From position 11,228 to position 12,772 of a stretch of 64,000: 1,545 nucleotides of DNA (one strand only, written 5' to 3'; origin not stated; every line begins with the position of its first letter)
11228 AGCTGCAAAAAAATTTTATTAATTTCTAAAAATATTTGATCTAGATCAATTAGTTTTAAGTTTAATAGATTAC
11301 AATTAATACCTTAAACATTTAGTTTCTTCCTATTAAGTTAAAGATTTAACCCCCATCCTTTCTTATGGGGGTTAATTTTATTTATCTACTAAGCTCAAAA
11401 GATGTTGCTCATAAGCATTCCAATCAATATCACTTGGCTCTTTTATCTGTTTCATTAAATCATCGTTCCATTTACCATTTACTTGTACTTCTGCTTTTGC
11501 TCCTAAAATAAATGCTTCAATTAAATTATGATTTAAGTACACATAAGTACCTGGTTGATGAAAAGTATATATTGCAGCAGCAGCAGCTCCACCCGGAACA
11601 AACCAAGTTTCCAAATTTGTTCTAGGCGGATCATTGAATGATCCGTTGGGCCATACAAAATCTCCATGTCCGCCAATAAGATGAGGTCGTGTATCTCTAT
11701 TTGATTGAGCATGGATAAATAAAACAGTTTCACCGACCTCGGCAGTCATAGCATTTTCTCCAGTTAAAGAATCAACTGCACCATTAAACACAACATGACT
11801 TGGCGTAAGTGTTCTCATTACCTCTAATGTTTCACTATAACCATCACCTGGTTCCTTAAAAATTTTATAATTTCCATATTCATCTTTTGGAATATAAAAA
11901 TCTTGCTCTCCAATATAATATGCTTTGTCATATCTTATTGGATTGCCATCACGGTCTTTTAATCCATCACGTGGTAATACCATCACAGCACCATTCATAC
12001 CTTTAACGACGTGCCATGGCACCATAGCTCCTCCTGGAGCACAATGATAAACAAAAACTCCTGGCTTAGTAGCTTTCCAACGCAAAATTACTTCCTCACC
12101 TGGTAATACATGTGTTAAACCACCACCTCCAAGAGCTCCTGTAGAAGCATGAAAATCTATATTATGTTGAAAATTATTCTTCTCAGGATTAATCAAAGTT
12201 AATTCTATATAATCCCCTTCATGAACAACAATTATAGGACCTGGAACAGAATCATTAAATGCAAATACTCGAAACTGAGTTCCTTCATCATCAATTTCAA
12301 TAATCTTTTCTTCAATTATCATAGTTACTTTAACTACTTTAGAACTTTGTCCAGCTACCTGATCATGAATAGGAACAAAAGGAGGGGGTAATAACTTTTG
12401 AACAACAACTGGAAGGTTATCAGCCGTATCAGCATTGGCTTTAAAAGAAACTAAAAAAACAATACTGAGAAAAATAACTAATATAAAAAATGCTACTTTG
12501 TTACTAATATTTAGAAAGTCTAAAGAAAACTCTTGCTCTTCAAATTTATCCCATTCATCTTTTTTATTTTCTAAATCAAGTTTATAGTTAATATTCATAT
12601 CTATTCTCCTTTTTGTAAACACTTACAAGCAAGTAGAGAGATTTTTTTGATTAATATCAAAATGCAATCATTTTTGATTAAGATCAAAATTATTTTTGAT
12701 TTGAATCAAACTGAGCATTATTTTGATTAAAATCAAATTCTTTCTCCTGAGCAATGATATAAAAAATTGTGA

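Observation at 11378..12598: Stand-alone nirK with an atypical N-terminus in a streamlined genome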

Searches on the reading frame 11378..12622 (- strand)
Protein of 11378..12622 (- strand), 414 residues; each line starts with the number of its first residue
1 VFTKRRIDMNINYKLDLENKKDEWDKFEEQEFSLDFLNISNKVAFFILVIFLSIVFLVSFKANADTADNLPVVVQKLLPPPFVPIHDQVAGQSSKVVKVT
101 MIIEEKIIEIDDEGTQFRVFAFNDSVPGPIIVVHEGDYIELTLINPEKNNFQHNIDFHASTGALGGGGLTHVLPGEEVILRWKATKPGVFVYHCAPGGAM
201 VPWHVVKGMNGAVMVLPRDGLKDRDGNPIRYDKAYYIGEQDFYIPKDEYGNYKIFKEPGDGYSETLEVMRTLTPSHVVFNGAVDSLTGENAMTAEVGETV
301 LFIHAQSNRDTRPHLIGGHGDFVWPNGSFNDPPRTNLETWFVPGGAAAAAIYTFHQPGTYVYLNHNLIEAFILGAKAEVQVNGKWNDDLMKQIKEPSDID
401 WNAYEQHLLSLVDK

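Call 3: search_protein_families(library=pfam, proteins=[window:11378-12622:-], max_evalue=0.01)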
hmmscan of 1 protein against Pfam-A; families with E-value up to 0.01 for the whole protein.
window:11378-12622:- (414 aa): 3 families
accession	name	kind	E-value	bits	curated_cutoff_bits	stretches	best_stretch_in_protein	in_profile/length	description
PF00394.28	Cu-oxidase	-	1.8e-12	48.1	21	1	234-384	2-156/157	Multicopper oxidase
PF07732.21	Cu-oxidase_3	-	1.5e-07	31.9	21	1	113-218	11-117/119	Multicopper oxidase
PF07731.20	Cu-oxidase_2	-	6.7e-06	26.3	20.4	1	170-217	93-135/137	Multicopper oxidase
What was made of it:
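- On ESPR (extended signal peptide region of type V secreted proteins): The Pfam scan of the full protein reported only Cu-oxidase domains at E <= 0.01 (call 3).
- No sequence similarity to ESPR: Pfam reports no such hit (call 3).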

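Call 4: search_protein_families(library=ncbifam, proteins=[window:11378-12622:-], max_evalue=0.01)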
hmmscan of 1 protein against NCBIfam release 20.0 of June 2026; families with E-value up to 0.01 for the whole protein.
window:11378-12622:- (414 aa): 5 families
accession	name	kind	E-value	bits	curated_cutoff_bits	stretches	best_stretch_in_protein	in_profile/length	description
TIGR02376.1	Cu_nitrite_red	equivalog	1.9e-144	481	296.3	1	75-396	6-325/326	copper-containing nitrite reductase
TIGR03388.1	ascorbase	equivalog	3e-05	22.9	614.8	1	117-243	20-143/542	L-ascorbate oxidase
TIGR03389.1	laccase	equivalog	0.001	18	558.9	0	119-152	24-57/539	laccase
TIGR04246.1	nitrous_NosZ_Gp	equivalog_domain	0.0031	15.8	625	1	108-195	478-560/578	Sec-dependent nitrous-oxide reductase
TIGR01480.1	copper_res_A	subfamily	0.0046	15.5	478.95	1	98-237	47-176/593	copper resistance system multicopper oxidase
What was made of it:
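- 11378..12598 (-): nirK coding sequence (406 aa plus stop), class I two-domain Cu nitrite reductase. TIGR02376 scores 481 bits against a cutoff of 296 (call 4).
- Checked: TIGR02376 scores 481 bits against a cutoff of 296.3 (call 4).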

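Call 9: find_homologous_proteins(query=window:11378-12598:-, max_evalue=1e-10)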
Query window:11378-12598:- (406 aa): 7835 proteins with E <= 1e-10 among 8000 candidates; the best 120 are listed.
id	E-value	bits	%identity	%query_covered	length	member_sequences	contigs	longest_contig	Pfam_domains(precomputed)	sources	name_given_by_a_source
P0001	3.2e-274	927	98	100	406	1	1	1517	PF07731.21,PF00394.29,PF07732.22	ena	-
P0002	1.7e-269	912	96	100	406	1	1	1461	PF07731.21,PF00394.29,PF07732.22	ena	-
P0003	8.8e-269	910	96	100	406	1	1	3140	PF00394.29,PF07732.22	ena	-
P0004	2.6e-268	908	96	100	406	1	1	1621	PF07731.21,PF00394.29,PF07732.22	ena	-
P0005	4.2e-268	907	96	100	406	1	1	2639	PF00394.29,PF07732.22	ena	-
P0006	7.4e-268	907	96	100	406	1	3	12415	PF07731.21,PF00394.29,PF07732.22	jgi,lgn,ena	-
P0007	7.5e-268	907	96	100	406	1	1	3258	PF00394.29,PF07732.22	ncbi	-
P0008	1.5e-267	906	96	100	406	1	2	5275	PF00394.29,PF07732.22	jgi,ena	-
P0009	5.1e-267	904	96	100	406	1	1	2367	PF00394.29,PF07732.22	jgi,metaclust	metaclust:\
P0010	5.5e-267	904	95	100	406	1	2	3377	PF00394.29,PF07732.22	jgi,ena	-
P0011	8.8e-267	903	95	100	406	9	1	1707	PF00394.29,PF07732.22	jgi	-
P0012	1.7e-266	902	95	100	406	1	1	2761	PF07731.21,PF00394.29,PF07732.22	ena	-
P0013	2.2e-266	902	95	100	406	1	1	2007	PF00394.29,PF07732.22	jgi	-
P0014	2.4e-266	902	96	99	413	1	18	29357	PF07731.21,PF00394.29,PF07732.22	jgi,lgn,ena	-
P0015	7.8e-266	900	95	100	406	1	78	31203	PF07731.21,PF00394.29,PF07732.22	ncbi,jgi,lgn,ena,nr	ncbi:MAG: nitrite reductase, copper-containing [Pelagibacteraceae bacterium]|jgi:nitrite reductase (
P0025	1.3e-250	850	89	98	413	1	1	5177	PF07731.21,PF00394.29,PF07732.22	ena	-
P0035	2.9e-246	835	87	98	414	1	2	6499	PF07731.21,PF00394.29,PF07732.22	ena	-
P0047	2.7e-242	822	85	98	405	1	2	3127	PF07731.21,PF00394.29,PF07732.22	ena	-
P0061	4.0e-223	759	81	97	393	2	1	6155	PF07731.21,PF00394.29,PF07732.22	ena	-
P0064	2.4e-214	730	78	97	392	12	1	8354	PF07731.21,PF00394.29,PF07732.22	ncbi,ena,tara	tara:strand:+ start:2002 stop:3180 length:1179 start_codon:yes stop_codon:yes gene_type:complete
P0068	4.7e-206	703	82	90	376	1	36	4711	PF07731.21,PF00394.29,PF07732.22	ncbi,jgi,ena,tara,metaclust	jgi:nitrite reductase (NO-forming)|tara:strand:- start:251 stop:1381 length:1131 start_codon:yes sto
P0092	1.4e-193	662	78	88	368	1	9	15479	PF07731.21,PF00394.29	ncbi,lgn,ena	-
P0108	4.1e-192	657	78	89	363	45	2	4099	PF07731.21,PF07732.22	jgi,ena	jgi:nitrite reductase (NO-forming)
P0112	1.2e-191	656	78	88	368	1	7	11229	PF07731.21,PF07732.22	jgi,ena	-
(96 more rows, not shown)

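Call 13: search_solved_structures(query=window:11378-12598:-, show_alignments=1, max_evalue=1e-20)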
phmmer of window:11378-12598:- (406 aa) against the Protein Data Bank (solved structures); distinct sequences matched with E-value up to 1e-20: 106 (the best 60 are shown).
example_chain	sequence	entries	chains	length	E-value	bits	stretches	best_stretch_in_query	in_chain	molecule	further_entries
1aq8_A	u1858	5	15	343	1.2e-153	515.4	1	54-389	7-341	NITRITE REDUCTASE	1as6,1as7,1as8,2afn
4ysc_A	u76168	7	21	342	2.3e-153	514.5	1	62-389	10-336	Copper-containing nitrite reductase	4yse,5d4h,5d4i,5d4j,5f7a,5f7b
1sjm_A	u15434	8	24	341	2.4e-153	514.4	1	62-389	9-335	Copper-containing nitrite reductase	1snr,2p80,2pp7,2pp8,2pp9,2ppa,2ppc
2e86_A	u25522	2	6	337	3e-153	514.1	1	62-389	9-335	Copper-containing nitrite reductase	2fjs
1l9t_A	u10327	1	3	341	3.5e-153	513.9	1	62-389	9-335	COPPER-CONTAINING NITRITE REDUCTASE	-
3h4f_A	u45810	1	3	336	3.8e-153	513.7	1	62-389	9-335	Copper-containing nitrite reductase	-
1l9q_A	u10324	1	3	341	4.1e-153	513.6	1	62-389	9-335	COPPER-CONTAINING NITRITE REDUCTASE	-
1l9r_A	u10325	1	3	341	5.8e-153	513.1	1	62-389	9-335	COPPER-CONTAINING NITRITE REDUCTASE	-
1l9o_A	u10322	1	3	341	1.1e-152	512.2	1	62-389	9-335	COPPER-CONTAINING NITRITE REDUCTASE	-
1l9s_A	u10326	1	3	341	1.2e-152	512.1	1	62-389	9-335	COPPER-CONTAINING NITRITE REDUCTASE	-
1et5_A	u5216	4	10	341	1.2e-152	512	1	62-389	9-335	NITRITE REDUCTASE | COPPER-CONTAINING NITRITE REDUCTASE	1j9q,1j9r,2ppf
1ntd_A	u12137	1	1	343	1.3e-152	512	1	54-389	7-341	NITRITE REDUCTASE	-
1et8_A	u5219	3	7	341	2.1e-152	511.3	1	62-389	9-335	NITRITE REDUCTASE | COPPER-CONTAINING NITRITE REDUCTASE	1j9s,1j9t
2b08_A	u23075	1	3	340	2.2e-152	511.2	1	57-389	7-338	Copper-containing nitrite reductase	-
1npj_A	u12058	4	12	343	2.4e-152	511.1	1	54-389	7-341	Copper-containing nitrite reductase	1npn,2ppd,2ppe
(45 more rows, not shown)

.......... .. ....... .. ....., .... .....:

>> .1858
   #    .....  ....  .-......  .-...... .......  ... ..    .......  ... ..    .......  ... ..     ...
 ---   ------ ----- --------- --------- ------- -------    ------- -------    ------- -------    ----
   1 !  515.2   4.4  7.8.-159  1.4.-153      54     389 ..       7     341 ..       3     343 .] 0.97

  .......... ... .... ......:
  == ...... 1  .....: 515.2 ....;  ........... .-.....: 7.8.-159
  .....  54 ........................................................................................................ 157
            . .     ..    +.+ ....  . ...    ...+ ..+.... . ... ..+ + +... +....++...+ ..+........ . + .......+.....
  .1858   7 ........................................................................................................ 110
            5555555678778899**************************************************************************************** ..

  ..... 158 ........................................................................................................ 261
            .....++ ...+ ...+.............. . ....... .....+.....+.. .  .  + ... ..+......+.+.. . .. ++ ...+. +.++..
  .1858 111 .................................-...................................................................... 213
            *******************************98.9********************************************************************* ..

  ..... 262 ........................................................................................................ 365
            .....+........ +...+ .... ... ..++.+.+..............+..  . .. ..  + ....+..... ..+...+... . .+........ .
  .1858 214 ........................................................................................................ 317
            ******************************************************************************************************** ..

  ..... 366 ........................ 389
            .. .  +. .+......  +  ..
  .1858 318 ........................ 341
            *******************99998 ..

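Call 23: find_related_loci(query=window:11378-12598:-, collection=genome_contigs, flank=10000)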
Query window:11378-12598:- (406 aa) in genome_contigs; peptide patterns used: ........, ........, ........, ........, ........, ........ (x = any residue, [..] = any of these).
205 stretches matched a pattern; 131 encode a relative of the query (tblastn E <= 1e-3); the best 80 are kept; 80 distinct loci.
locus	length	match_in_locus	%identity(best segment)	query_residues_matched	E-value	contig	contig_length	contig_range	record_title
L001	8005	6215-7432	95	1-406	0e+0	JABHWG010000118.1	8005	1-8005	MAG: Pelagibacteraceae bacterium isolate SI047_bin126 k141_140772, whole genome shotgun sequence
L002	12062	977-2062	72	33-391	2e-171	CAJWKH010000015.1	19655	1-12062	MAG TPA_asm: uncultured Gammaproteobacteria bacterium isolate ERR598946_bin.81_MetaBAT_v2.12.1_MAG genome assembly, cont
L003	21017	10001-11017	65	55-391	2e-157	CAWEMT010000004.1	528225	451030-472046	MAG: uncultured Alphaproteobacteria bacterium isolate MFD02416.bin.1.57 genome assembly, contig: contig_6407, whole geno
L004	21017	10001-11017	65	55-391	1e-156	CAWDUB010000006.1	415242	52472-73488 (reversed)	MAG: uncultured Alphaproteobacteria bacterium isolate MFD05442.bin.2.36 genome assembly, contig: contig_37249, whole gen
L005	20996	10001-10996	63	60-391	5e-151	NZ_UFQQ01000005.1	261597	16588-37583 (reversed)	Rhodopseudomonas pentothenatexigens strain JA575, whole genome shotgun sequence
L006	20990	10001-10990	64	62-391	5e-150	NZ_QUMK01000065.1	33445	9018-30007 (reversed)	Rhodopseudomonas sp. BR0M22 NODE_65_length_33445_cov_3.9967_ID_3477, whole genome shotgun sequence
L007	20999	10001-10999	63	60-391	1e-147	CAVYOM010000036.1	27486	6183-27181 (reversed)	MAG: uncultured Alphaproteobacteria bacterium isolate MFD06298.bin.2.74 genome assembly, contig: contig_86711, whole gen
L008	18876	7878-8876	63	60-391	3e-147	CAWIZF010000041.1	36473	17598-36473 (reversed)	MAG: uncultured Alphaproteobacteria bacterium isolate MFD05942.bin.2.281 genome assembly, contig: contig_37211, whole ge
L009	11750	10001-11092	58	26-391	7e-147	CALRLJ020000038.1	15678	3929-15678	MAG: Sediminibacterium ginsengisoli isolate JJ-JE51-08-7-mx-bin542 genome assembly, contig: JJ-RD213-32-C123, whole geno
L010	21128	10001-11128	58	8-391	2e-146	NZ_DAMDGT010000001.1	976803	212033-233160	MAG: Achromobacter sp. isolate CTOTU50454 NODE_1_length_976803_cov_18.356085, whole genome shotgun sequence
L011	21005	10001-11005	66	57-391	2e-146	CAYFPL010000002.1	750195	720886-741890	MAG TPA_asm: uncultured Rhodospirillaceae bacterium isolate ERP019367_co1_99 genome assembly, contig: NODE_10_length_750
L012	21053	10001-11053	62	40-391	3e-146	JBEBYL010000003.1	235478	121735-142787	MAG: Pusillimonas sp. isolate T2.bin.90 NODE_91_length_235478_cov_57.419437, whole genome shotgun sequence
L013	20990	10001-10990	66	62-391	8e-146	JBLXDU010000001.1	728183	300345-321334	MAG: Rhodospirillales bacterium isolate ES20-16 S20maxbin_out.036RE.5K@1, whole genome shotgun sequence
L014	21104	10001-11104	59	17-392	9e-146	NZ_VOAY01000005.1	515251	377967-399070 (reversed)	Pusillimonas sp. ANT_WB101 ctg00005_515251, whole genome shotgun sequence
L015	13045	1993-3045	61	40-391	8e-146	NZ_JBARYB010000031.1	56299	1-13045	MAG: Achromobacter sp. isolate MFD12220_ilm_asm_bin14 k127_820, whole genome shotgun sequence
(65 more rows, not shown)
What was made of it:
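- A protein annotated as a Pelagibacteraceae MAG nitrite reductase is 95% identical (calls 9, 23).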

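Call 25: find_encoding_contigs(protein=P0015, flank=10000, max_places=8)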
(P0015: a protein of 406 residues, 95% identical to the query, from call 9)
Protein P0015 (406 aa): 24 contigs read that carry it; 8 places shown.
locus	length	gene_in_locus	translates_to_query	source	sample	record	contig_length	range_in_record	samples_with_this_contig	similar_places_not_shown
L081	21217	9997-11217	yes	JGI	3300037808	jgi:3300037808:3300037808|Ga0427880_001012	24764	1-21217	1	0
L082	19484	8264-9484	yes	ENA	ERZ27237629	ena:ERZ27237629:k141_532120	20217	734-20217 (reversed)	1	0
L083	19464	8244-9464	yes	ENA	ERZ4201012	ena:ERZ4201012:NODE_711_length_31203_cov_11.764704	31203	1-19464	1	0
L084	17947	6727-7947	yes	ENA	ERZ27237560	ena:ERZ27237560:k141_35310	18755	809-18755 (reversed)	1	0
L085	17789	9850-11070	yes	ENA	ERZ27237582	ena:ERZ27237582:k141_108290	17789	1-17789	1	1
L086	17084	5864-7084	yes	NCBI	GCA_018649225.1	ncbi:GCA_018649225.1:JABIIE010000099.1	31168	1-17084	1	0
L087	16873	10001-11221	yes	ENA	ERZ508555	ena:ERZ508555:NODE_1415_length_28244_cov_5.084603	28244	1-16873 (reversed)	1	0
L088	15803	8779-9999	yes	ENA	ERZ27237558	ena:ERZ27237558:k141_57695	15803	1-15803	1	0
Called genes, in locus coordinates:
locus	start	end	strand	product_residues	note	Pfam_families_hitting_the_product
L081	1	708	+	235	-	?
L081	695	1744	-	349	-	PF04577:Glyco_transf_61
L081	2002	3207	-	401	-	-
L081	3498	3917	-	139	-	PF03595:SLAC1 (weak)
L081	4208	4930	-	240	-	PF00027:cNMP_binding, PF13545:HTH_Crp_2, PF00325:Crp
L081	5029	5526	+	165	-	-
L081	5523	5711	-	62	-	-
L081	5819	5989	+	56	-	-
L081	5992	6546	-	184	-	PF00578:AhpC-TSA, PF08534:Redoxin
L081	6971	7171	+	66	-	-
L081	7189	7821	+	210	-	PF13759:2OG-FeII_Oxy_5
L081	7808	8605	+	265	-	-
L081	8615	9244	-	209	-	-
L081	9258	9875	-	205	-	PF12766:Pyridox_oxase_2, PF01243:PNPOx_N, PF10590:PNP_phzG_C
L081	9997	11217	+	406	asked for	PF07731:Cu-oxidase_2 (faint), PF07732:Cu-oxidase_3 (weak), PF00394:Cu-oxidase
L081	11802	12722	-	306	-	PF02574:S-methyl_trans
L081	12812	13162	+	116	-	PF06249:EutQ, PF05899:Cupin_3, PF07883:Cupin_2 (weak)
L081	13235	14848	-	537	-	PF01839:FG-GAP (faint), PF13517:FG-GAP_3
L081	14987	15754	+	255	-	PF04391:DUF533 (faint), PF27507:DjlA_TM, PF05099:TerB, PF00226:DnaJ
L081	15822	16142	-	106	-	PF07345:ATPaseInh_sub_z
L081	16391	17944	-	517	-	PF01839:FG-GAP (faint), PF13517:FG-GAP_3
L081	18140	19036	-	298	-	PF08450:SGL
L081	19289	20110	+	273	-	PF05899:Cupin_3 (weak), PF07883:Cupin_2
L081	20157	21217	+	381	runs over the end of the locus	PF02746:MR_MLE_N, PF13378:MR_MLE_C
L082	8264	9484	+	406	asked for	PF07731:Cu-oxidase_2 (faint), PF07732:Cu-oxidase_3 (weak), PF00394:Cu-oxidase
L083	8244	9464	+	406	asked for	PF07731:Cu-oxidase_2 (faint), PF07732:Cu-oxidase_3 (weak), PF00394:Cu-oxidase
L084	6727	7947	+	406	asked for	PF07731:Cu-oxidase_2 (faint), PF07732:Cu-oxidase_3 (weak), PF00394:Cu-oxidase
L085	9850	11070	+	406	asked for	PF07731:Cu-oxidase_2 (faint), PF07732:Cu-oxidase_3 (weak), PF00394:Cu-oxidase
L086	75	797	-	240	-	PF00027:cNMP_binding, PF13545:HTH_Crp_2, PF00325:Crp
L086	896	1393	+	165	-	-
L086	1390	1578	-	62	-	-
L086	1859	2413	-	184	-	PF00578:AhpC-TSA, PF08534:Redoxin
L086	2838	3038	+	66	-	-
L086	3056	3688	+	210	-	PF13759:2OG-FeII_Oxy_5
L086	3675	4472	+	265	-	-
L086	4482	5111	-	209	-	-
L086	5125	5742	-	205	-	PF12766:Pyridox_oxase_2, PF01243:PNPOx_N, PF10590:PNP_phzG_C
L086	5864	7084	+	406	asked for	PF07731:Cu-oxidase_2 (faint), PF07732:Cu-oxidase_3 (weak), PF00394:Cu-oxidase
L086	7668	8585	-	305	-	PF02574:S-methyl_trans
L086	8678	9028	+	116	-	PF06249:EutQ, PF05899:Cupin_3, PF07883:Cupin_2 (weak)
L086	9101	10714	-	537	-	PF01839:FG-GAP (faint), PF13517:FG-GAP_3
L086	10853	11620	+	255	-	PF04391:DUF533 (faint), PF27507:DjlA_TM, PF05099:TerB, PF00226:DnaJ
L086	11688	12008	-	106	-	PF07345:ATPaseInh_sub_z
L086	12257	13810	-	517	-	PF01839:FG-GAP (faint), PF13517:FG-GAP_3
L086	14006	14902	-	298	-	PF08450:SGL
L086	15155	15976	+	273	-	PF05899:Cupin_3 (weak), PF07883:Cupin_2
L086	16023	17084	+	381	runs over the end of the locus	PF02746:MR_MLE_N, PF13378:MR_MLE_C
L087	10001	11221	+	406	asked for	PF07731:Cu-oxidase_2 (faint), PF07732:Cu-oxidase_3 (weak), PF00394:Cu-oxidase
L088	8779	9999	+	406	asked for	PF07731:Cu-oxidase_2 (faint), PF07732:Cu-oxidase_3 (weak), PF00394:Cu-oxidase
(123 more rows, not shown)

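Call 31: find_encoding_contigs(protein=P0064, flank=8000, max_places=3)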
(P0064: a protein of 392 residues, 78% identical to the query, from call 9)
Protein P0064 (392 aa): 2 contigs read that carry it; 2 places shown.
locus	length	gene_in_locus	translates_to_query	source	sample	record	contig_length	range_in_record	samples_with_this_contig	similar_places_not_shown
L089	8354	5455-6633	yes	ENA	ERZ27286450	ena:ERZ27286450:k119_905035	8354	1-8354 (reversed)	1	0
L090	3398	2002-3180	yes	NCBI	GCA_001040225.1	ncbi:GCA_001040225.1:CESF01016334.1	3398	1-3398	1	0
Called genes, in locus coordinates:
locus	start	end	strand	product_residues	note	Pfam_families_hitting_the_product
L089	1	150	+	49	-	?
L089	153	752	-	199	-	-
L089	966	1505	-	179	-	PF00578:AhpC-TSA, PF08534:Redoxin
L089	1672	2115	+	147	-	PF00127:Copper-bind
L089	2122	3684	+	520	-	PF00115:COX1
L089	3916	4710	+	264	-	-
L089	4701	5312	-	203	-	PF12766:Pyridox_oxase_2, PF01243:PNPOx_N, PF10590:PNP_phzG_C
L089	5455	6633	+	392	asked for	PF07731:Cu-oxidase_2 (faint), PF07732:Cu-oxidase_3 (weak), PF00394:Cu-oxidase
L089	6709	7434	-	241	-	PF00027:cNMP_binding, PF13545:HTH_Crp_2, PF00325:Crp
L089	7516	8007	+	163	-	-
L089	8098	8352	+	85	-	?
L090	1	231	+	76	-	?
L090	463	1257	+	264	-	-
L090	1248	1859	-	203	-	PF12766:Pyridox_oxase_2, PF01243:PNPOx_N, PF10590:PNP_phzG_C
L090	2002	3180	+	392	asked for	PF07731:Cu-oxidase_2 (faint), PF07732:Cu-oxidase_3 (weak), PF00394:Cu-oxidase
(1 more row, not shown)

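Call 32: find_encoding_contigs(protein=P0092, flank=10000, max_places=3)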
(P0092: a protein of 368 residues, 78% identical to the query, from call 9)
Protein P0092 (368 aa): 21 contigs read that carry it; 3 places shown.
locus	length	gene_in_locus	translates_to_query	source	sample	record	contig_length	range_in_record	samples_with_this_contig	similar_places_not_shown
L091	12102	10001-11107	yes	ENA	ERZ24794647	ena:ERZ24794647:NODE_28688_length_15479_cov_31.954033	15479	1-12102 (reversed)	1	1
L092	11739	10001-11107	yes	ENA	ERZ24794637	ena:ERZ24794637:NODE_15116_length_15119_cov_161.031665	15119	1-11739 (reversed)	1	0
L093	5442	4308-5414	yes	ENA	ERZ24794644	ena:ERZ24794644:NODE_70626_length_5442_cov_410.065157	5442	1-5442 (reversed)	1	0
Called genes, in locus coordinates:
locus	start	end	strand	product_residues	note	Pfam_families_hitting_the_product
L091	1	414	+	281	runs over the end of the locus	-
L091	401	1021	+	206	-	-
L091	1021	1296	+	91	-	-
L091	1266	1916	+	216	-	-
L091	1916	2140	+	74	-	-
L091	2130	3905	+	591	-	PF00476:DNA_pol_A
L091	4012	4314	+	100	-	-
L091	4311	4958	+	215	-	PF03592:Terminase_2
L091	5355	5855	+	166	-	-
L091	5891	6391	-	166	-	-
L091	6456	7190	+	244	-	PF00027:cNMP_binding, PF13545:HTH_Crp_2, PF00325:Crp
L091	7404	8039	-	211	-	PF05118:Asp_Arg_Hydrox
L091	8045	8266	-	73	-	PF09834:DUF2061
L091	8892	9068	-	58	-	-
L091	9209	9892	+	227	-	-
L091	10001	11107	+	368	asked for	PF07731:Cu-oxidase_2 (faint), PF00394:Cu-oxidase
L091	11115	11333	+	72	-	-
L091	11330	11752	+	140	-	PF00127:Copper-bind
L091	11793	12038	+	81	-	-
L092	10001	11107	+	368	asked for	PF07731:Cu-oxidase_2 (faint), PF00394:Cu-oxidase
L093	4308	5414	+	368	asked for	PF07731:Cu-oxidase_2 (faint), PF00394:Cu-oxidase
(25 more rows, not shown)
